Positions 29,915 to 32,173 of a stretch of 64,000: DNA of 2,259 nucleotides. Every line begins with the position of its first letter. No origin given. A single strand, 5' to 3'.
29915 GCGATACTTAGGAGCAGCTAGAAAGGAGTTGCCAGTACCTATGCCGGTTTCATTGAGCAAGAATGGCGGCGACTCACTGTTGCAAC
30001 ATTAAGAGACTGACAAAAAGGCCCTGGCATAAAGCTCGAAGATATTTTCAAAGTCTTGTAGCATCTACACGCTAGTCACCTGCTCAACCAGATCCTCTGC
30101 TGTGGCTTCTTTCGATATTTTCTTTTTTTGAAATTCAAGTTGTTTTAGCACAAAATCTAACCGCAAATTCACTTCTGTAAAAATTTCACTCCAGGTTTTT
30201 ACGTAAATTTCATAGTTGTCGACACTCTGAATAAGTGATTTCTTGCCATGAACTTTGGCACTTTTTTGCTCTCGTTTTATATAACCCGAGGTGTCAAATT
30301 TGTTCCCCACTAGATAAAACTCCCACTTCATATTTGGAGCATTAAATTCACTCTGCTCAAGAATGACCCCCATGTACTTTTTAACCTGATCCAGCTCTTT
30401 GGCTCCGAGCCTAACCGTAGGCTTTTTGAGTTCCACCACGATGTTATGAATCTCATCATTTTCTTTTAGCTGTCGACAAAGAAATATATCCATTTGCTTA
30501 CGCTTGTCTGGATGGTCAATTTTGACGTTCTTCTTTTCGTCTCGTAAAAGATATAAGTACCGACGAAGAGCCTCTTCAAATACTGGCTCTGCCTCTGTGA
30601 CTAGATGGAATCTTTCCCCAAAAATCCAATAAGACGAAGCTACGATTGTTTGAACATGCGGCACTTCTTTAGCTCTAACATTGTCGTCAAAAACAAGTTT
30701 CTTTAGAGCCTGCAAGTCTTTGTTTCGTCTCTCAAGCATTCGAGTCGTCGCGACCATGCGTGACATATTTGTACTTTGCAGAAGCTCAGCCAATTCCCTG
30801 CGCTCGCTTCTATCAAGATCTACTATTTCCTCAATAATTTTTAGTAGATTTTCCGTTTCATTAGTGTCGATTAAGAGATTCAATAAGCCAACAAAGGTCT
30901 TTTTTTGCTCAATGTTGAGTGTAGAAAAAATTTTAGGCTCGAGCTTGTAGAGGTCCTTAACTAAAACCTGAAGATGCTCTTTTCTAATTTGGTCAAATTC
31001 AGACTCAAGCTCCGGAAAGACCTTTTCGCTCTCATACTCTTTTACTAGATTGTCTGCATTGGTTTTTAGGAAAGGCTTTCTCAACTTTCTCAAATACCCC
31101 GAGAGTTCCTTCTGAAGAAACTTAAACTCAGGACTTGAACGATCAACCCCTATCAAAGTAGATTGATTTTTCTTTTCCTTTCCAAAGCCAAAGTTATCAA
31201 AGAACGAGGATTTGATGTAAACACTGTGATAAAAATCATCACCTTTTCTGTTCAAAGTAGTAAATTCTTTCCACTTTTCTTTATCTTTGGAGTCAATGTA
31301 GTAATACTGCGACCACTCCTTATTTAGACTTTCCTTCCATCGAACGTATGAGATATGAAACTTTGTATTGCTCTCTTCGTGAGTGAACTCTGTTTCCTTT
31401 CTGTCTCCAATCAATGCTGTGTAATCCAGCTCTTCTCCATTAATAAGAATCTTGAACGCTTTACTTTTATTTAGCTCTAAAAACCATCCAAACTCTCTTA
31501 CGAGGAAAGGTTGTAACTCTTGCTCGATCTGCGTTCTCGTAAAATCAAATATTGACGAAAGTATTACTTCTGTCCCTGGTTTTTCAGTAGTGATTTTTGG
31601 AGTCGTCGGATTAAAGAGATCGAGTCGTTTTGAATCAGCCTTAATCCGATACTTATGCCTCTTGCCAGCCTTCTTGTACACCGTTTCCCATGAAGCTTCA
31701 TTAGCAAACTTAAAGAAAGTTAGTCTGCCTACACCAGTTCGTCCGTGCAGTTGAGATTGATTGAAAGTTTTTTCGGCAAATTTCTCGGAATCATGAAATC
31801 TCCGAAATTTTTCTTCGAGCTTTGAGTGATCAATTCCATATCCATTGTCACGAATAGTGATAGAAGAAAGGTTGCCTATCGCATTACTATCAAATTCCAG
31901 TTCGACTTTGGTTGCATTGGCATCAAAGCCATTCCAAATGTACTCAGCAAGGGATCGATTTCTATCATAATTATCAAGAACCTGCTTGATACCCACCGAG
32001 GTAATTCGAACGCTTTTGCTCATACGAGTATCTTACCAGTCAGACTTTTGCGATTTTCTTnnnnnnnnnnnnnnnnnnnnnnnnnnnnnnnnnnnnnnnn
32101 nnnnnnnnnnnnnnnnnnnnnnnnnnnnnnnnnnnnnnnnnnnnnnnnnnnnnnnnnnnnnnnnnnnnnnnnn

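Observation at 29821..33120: AT-rich two-gene cassette at the tmRNA 3' end: SIR2-like protein plus GHKL-ATPase/PD-(D/E)xK protein, a candidate novel anti-phage defence pair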

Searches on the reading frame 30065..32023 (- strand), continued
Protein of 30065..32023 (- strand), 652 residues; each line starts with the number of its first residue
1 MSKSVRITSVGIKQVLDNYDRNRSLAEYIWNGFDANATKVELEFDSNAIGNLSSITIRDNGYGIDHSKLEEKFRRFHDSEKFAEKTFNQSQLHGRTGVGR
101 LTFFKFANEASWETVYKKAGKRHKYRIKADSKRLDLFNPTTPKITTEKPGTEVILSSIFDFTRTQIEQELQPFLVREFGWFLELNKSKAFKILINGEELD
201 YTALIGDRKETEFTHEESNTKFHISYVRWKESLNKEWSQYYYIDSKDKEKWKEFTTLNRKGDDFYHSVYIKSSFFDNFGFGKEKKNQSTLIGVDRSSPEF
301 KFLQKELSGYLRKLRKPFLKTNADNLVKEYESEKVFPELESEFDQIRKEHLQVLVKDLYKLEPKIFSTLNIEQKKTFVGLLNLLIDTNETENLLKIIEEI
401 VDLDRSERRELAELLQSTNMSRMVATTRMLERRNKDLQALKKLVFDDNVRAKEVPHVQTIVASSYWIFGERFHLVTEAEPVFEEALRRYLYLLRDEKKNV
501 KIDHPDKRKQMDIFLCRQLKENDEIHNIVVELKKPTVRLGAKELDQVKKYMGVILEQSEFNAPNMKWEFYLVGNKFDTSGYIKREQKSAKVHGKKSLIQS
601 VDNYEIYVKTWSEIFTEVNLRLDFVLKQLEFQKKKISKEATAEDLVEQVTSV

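Call 70: search_protein_families(library=pfam, proteins=[L179:5929-7911:+, L181:3965-5953:+, L182:3926-5878:+, L183:3893-5941:+, L180:5995-8013:+], max_evalue=0.01)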
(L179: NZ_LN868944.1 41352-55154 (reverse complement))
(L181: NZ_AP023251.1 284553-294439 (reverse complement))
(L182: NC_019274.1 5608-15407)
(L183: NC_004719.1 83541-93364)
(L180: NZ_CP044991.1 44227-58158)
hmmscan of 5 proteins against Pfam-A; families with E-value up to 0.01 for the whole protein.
L179:5929-7911:+ (661 aa): 3 families
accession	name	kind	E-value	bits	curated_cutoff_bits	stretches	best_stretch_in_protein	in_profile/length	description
PF13589.12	HATPase_c_3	-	3.4e-15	56.7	25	1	25-139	5-114/137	Histidine kinase-, DNA gyrase B-, and HSP90-like ATPase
PF02518.31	HATPase_c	-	7.2e-06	26.8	26.4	1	24-78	7-62/111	Histidine kinase-, DNA gyrase B-, and HSP90-like ATPase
PF13588.12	HSDR_N_2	-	0.00044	20.8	25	1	504-554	34-78/110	Type I restriction enzyme R protein N terminus (HSDR_N)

L181:3965-5953:+ (663 aa): 3 families
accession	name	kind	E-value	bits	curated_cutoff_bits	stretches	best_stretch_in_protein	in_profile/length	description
PF13589.12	HATPase_c_3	-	3.8e-17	63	25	1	24-131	5-106/137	Histidine kinase-, DNA gyrase B-, and HSP90-like ATPase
PF02518.31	HATPase_c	-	0.00035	21.4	26.4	1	24-84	8-64/111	Histidine kinase-, DNA gyrase B-, and HSP90-like ATPase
PF13588.12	HSDR_N_2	-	0.0084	16.6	25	0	526-574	48-94/110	Type I restriction enzyme R protein N terminus (HSDR_N)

L182:3926-5878:+ (651 aa): 3 families
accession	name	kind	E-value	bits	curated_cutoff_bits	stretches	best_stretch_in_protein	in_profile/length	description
PF13589.12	HATPase_c_3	-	4.9e-20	72.4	25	1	26-153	5-127/137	Histidine kinase-, DNA gyrase B-, and HSP90-like ATPase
PF02518.31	HATPase_c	-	3.2e-05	24.7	26.4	1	25-72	7-55/111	Histidine kinase-, DNA gyrase B-, and HSP90-like ATPase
PF13588.12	HSDR_N_2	-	0.0022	18.5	25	1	488-553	21-80/110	Type I restriction enzyme R protein N terminus (HSDR_N)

L183:3893-5941:+ (683 aa): 3 families
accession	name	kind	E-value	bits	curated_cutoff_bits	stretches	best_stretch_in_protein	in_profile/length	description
PF13589.12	HATPase_c_3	-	3.5e-15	56.7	25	1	36-133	5-97/137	Histidine kinase-, DNA gyrase B-, and HSP90-like ATPase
PF02518.31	HATPase_c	-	6.3e-06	27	26.4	1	37-102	9-73/111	Histidine kinase-, DNA gyrase B-, and HSP90-like ATPase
PF13588.12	HSDR_N_2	-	0.0064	17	25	0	513-562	33-78/110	Type I restriction enzyme R protein N terminus (HSDR_N)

L180:5995-8013:+ (673 aa): 2 families
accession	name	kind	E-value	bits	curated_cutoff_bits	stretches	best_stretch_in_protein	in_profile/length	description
PF13589.12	HATPase_c_3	-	1.7e-13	51.2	25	1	20-133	1-106/137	Histidine kinase-, DNA gyrase B-, and HSP90-like ATPase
PF13588.12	HSDR_N_2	-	9.8e-05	22.8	25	1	503-558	27-78/110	Type I restriction enzyme R protein N terminus (HSDR_N)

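Call 83: search_protein_families(library=phrogs, proteins=[window:30065-32023:-], max_evalue=0.01)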
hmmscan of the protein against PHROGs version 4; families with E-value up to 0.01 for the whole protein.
window:30065-32023:- (652 aa): 1 family
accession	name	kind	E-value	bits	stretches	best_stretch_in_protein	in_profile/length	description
phrog_6203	-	unknown function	3.2e-70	238.5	1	8-639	12-638/644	-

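Call 110: find_homologous_proteins(query=L179:5929-7911:+)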
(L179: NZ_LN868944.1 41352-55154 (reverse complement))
Query L179:5929-7911:+ (661 aa): 702 proteins with E <= 0.001 among 8000 candidates; the best 120 are listed.
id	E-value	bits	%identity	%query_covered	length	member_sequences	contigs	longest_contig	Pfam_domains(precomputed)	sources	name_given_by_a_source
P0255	0.0e+0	1432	98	100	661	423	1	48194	PF02518.32,PF13589.13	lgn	-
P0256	0.0e+0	1322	90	99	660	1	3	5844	PF02518.32,PF13589.13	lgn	-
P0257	0.0e+0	1230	83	99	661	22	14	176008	PF02518.32,PF13589.13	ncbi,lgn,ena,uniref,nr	ncbi:ATP-binding protein [Klebsiella variicola]|uniref:ATP-binding protein n=1 Tax=Klebsiella variic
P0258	0.0e+0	1200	81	99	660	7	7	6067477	PF02518.32,PF13589.13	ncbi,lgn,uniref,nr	ncbi:ATP-binding protein [Klebsiella grimontii]|uniref:ATP-binding protein n=2 Tax=Klebsiella grimon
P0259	0.0e+0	1193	81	100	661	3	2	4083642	PF02518.32,PF13589.13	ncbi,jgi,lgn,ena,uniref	ncbi:ATP-binding protein [Pantoea agglomerans]|uniref:ATP-binding protein n=1 Tax=Enterobacter agglo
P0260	0.0e+0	1091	73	99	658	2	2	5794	PF13589.13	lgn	-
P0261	2.7e-241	821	56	99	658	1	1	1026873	PF13589.13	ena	-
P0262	1.1e-239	816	58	97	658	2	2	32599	PF13589.13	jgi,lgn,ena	-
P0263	2.4e-237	808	56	99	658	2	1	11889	PF13589.13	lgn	-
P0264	3.0e-236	804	56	99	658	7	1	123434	PF13588.13,PF13589.13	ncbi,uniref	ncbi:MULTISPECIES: ATP-binding protein [unclassified Pseudoalteromonas]|uniref:ATP-binding protein n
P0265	6.1e-235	800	55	99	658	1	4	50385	PF13588.13,PF13589.13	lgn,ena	-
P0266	9.8e-235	799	55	99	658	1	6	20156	PF13589.13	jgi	-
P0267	2.5e-234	798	55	98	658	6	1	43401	PF13589.13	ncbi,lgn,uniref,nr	ncbi:ATP-binding protein [Aeromonas caviae]|uniref:ATP-binding protein n=1 Tax=Aeromonas caviae TaxI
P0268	3.0e-234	798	55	98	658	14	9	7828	PF13588.13,PF13589.13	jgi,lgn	jgi:hypothetical protein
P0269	9.3e-234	796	56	98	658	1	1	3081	PF13589.13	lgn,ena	-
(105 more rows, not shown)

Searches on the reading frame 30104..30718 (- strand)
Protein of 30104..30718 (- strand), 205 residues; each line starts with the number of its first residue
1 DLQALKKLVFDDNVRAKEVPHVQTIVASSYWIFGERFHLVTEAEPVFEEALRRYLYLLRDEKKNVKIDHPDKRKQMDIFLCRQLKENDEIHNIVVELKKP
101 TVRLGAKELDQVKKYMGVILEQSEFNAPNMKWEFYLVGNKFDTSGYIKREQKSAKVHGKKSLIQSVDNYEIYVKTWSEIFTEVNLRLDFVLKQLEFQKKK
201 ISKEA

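Call 93: search_solved_structures(query=A4, max_evalue=10, show_alignments=3)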
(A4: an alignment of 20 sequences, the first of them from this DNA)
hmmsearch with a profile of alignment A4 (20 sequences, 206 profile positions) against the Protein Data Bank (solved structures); distinct sequences matched with E-value up to 10: 1.
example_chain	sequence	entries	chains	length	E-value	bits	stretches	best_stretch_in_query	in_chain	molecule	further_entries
9nsv_B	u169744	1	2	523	0.48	13.1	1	16-82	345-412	Nitrogenase MoFe-protein beta chain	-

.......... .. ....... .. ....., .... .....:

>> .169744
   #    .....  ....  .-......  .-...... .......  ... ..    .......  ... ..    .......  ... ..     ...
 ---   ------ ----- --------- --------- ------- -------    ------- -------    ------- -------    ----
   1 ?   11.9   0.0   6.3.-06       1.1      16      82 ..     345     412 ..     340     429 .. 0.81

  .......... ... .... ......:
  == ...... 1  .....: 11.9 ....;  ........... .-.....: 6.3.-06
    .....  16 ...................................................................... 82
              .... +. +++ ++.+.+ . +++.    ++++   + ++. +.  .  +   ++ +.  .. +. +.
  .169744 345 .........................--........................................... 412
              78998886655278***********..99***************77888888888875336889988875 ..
